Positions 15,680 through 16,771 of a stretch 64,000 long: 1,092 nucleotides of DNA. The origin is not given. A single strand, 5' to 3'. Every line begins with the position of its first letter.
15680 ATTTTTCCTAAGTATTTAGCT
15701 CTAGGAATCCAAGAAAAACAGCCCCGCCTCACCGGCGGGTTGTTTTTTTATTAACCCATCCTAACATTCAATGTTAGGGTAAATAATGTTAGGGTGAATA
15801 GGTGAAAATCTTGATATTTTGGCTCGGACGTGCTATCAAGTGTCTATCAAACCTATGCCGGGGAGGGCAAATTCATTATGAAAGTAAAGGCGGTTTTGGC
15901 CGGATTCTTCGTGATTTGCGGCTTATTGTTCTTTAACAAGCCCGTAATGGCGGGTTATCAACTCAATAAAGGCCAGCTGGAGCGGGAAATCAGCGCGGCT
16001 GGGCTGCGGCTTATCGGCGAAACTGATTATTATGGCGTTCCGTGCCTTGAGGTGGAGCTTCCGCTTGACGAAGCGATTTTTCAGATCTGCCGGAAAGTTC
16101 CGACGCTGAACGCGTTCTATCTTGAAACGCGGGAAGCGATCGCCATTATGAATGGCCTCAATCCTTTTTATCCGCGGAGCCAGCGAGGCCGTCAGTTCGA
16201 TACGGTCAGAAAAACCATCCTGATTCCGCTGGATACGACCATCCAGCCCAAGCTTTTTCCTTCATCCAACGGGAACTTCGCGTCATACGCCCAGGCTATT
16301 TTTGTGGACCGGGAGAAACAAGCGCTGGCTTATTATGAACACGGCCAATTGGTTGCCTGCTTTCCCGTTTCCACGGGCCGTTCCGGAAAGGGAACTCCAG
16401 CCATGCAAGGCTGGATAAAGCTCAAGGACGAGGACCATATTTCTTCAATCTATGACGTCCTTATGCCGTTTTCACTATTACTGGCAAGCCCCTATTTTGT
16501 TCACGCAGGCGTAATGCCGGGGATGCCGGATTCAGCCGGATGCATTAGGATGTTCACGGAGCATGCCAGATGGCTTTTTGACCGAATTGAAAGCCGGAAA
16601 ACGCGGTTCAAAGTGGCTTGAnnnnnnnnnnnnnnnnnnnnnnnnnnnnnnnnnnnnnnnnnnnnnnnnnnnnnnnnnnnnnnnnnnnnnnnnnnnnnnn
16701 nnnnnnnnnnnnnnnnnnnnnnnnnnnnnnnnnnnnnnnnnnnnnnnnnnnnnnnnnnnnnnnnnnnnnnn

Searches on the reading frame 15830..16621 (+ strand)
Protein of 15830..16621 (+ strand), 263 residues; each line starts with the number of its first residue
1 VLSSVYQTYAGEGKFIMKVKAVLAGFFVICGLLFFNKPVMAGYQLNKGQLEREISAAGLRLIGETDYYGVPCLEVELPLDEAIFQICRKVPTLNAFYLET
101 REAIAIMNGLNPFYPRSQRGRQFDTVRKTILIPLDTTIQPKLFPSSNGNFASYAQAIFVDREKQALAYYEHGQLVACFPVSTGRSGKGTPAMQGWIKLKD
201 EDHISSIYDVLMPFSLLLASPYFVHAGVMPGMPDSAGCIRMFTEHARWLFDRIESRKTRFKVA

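Call 3: search_protein_families(library=pfam, proteins=[window:15830-16621:+], max_evalue=0.01)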
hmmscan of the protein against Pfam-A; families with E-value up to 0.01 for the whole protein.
window:15830-16621:+ (263 aa): 2 families
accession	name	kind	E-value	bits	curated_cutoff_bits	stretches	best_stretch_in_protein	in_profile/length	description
PF03734.19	YkuD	-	1.7e-13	51.8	23.4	1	155-256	2-141/146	L,D-transpeptidase catalytic domain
PF03989.18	DNA_gyraseA_C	-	0.0052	16.6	27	0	181-207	22-44/48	DNA gyrase C-terminal domain, beta-propeller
